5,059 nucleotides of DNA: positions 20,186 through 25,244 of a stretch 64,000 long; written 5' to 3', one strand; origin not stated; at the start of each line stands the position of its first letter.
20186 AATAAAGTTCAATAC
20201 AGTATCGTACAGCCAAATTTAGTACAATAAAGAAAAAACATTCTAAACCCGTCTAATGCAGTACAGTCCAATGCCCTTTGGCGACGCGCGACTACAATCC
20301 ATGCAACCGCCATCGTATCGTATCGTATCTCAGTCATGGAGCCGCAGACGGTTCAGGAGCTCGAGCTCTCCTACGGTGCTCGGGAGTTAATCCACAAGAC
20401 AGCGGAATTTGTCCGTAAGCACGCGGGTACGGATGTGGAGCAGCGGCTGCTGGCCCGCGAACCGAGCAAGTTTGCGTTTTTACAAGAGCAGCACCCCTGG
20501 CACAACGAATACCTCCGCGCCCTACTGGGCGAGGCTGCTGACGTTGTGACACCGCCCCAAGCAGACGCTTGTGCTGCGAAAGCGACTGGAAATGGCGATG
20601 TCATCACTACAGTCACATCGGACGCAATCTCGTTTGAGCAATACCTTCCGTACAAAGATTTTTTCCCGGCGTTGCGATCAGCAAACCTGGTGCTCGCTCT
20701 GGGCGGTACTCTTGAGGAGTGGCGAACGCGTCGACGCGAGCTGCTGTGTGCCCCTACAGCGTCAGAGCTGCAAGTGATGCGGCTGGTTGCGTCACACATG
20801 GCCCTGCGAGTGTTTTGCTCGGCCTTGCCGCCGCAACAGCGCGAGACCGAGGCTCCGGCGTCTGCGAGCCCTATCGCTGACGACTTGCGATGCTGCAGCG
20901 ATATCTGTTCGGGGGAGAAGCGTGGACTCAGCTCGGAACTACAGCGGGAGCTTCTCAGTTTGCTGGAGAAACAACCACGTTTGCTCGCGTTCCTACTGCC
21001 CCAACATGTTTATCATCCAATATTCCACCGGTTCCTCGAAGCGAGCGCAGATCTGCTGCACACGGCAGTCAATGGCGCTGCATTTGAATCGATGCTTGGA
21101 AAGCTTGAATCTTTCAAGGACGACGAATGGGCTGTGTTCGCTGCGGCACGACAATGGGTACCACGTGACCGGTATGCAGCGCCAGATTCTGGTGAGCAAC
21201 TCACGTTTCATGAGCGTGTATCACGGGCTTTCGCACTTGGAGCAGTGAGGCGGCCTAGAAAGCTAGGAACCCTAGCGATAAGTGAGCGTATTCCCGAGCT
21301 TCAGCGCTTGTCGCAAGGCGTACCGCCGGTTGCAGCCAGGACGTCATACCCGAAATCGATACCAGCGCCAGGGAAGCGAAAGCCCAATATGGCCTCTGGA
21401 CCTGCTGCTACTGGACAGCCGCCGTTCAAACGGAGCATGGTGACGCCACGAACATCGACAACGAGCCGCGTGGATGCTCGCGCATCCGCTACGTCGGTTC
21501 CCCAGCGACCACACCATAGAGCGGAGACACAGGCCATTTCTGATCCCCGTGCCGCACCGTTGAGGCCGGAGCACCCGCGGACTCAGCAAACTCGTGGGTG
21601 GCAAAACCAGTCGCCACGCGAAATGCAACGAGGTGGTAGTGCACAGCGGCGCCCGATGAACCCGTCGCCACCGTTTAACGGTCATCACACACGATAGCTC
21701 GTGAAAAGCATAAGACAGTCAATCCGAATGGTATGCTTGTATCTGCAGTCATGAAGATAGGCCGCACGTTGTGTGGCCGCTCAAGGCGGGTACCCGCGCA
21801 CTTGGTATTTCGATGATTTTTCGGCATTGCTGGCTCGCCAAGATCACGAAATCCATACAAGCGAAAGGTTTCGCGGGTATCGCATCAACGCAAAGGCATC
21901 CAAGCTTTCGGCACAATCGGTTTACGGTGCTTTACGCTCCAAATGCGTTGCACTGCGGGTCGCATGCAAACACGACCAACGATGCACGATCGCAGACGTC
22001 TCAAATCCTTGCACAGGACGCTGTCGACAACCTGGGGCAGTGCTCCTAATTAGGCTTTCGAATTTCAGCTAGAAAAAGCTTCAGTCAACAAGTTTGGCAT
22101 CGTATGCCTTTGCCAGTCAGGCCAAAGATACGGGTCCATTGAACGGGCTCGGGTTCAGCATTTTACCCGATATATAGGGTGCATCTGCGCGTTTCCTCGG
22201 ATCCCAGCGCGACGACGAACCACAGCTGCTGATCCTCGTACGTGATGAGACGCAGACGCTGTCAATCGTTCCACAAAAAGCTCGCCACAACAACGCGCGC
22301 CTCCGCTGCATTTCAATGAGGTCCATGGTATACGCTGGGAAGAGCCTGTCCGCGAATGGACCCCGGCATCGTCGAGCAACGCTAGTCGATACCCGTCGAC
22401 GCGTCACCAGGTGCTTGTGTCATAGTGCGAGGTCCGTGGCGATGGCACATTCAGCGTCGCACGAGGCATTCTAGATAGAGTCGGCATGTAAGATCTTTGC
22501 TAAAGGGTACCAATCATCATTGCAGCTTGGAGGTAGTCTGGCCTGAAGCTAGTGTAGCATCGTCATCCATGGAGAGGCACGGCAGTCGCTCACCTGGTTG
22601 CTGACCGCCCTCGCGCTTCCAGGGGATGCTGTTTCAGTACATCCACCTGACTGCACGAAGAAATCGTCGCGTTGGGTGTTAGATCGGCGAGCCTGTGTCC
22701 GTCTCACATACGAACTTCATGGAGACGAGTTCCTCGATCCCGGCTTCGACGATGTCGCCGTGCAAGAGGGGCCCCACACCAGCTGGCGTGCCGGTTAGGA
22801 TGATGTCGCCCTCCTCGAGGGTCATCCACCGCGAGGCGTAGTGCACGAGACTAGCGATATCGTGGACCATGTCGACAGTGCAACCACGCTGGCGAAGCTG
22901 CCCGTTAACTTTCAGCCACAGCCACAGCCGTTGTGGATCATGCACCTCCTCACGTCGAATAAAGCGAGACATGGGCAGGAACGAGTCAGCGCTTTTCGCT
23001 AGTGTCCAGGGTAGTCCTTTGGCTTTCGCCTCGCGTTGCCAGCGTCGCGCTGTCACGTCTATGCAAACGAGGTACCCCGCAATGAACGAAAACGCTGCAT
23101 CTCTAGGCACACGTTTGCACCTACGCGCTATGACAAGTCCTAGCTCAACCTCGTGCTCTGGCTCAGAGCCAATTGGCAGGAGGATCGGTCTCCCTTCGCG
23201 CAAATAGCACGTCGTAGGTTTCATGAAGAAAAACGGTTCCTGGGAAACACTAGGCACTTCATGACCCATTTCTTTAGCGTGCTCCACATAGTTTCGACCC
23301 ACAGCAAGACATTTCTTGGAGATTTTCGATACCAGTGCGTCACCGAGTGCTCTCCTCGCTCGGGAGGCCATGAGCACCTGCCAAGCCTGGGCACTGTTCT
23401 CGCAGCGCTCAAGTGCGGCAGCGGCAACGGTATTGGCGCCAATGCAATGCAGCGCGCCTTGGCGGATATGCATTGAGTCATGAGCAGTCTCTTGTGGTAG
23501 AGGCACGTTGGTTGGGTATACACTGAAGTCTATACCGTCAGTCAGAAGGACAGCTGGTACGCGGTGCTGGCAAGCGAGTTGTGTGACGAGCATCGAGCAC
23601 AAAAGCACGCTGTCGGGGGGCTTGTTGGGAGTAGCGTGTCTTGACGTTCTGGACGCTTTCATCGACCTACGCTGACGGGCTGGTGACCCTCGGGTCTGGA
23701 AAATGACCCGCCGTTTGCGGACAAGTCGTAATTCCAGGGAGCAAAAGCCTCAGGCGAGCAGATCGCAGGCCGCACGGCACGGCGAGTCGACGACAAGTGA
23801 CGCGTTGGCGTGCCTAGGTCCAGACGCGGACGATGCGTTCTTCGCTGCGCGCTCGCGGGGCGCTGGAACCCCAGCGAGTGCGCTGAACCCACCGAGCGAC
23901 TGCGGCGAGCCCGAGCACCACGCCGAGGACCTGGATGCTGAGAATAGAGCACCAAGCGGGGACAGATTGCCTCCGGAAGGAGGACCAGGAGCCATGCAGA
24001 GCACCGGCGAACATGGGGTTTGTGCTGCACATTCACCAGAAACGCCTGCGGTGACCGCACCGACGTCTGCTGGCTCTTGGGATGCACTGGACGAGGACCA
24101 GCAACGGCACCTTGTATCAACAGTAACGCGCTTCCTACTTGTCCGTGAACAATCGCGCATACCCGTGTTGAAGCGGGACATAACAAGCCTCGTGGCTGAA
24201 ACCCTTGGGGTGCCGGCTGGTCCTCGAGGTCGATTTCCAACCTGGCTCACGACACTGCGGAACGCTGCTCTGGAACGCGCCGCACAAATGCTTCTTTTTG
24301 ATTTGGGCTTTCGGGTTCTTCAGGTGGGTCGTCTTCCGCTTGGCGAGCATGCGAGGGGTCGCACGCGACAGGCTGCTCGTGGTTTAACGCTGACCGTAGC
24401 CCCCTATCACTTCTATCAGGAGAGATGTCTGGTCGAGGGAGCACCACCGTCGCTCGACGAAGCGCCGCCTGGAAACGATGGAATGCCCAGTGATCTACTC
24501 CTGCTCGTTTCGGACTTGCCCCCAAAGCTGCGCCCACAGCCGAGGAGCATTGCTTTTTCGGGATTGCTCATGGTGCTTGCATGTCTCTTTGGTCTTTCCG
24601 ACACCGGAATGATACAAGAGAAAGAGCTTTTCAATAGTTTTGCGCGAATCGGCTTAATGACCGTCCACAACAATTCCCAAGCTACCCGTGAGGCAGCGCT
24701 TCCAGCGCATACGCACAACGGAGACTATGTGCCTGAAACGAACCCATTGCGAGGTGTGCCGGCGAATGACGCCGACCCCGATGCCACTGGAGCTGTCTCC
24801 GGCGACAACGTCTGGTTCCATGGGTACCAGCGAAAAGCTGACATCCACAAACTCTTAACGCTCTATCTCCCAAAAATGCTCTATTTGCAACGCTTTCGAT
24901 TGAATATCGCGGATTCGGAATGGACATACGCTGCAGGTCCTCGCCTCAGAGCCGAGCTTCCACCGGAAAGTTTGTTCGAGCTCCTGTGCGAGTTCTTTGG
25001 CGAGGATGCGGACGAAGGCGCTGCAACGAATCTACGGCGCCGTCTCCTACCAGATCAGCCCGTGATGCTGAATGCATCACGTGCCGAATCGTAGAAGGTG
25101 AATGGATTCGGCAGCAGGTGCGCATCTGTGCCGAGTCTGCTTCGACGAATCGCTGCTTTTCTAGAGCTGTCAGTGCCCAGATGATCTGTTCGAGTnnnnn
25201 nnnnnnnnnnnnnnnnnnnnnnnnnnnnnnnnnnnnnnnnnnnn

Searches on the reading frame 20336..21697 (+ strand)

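Call 8: search_protein_families(library=pfam, proteins=[window:20336-21697:+])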
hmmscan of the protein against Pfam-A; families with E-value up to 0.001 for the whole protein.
window:20336-21697:+ (453 aa): 1 family
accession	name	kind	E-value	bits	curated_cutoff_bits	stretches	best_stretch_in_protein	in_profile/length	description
PF01805.25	Surp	-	2.7e-10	40.5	21.1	1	16-59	1-46/53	Surp module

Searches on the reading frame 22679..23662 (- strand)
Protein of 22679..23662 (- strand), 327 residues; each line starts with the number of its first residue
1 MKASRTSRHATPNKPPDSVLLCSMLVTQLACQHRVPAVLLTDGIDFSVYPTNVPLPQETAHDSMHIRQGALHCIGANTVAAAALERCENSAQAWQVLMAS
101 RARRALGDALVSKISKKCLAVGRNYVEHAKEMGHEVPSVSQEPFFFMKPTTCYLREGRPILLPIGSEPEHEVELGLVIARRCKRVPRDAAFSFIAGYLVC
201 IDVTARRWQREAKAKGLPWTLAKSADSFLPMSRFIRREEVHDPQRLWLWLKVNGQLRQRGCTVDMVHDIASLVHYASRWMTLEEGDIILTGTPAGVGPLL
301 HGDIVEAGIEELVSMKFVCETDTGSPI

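Call 8: search_protein_families(library=pfam, proteins=[window:22679-23662:-])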
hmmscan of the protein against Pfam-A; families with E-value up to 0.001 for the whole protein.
window:22679-23662:- (327 aa): 1 family
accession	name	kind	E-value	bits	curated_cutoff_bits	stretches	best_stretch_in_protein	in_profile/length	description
PF01557.24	FAA_hydrolase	-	8.3e-59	199.3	23.9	1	117-316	1-210/214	Fumarylacetoacetate (FAA) hydrolase C-terminal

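Call 11: find_encoding_contigs(protein=P0001, flank=10000, max_places=6)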
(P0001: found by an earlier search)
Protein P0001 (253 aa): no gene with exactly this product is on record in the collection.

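Call 22: find_related_loci(query=A1, collection=metagenome_contigs, flank=10000)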
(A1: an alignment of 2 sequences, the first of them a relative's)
Query A1 (253 aa) in metagenome_contigs; peptide patterns used: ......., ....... (x = any residue, [..] = any of these).
178 stretches matched a pattern; 5 encode a relative of the query (tblastn E <= 1e-3); 5 distinct loci.
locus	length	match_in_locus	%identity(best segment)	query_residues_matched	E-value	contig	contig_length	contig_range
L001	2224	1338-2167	95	1-253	3e-157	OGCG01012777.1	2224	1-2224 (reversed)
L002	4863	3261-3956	90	1-232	2e-142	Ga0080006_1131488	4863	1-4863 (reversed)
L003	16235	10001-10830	93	1-253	2e-145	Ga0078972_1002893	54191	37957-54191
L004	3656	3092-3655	99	1-188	2e-128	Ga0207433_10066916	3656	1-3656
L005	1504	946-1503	99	1-186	3e-134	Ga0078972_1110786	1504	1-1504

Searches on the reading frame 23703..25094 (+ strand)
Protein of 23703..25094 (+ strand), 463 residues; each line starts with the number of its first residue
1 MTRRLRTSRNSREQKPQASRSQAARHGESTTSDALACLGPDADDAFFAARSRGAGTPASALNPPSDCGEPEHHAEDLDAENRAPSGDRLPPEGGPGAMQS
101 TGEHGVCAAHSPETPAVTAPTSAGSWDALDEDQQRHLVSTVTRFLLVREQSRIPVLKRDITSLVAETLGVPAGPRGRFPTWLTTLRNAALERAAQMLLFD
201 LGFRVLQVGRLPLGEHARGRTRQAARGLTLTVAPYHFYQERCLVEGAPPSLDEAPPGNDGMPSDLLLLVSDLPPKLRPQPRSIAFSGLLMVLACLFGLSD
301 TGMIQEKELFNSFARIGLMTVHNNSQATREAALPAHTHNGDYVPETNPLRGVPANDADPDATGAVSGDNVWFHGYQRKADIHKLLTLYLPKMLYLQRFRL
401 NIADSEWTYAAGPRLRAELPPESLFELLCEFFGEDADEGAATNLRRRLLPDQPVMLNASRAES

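Call 8: search_protein_families(library=pfam, proteins=[window:23703-25094:+])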
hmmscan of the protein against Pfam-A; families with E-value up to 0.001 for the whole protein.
window:23703-25094:+ (463 aa): 1 family
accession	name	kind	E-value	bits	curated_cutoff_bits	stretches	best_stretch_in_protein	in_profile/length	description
PF01454.25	MAGE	-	6.6e-05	23.2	25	0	143-421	3-206/207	MAGE homology domain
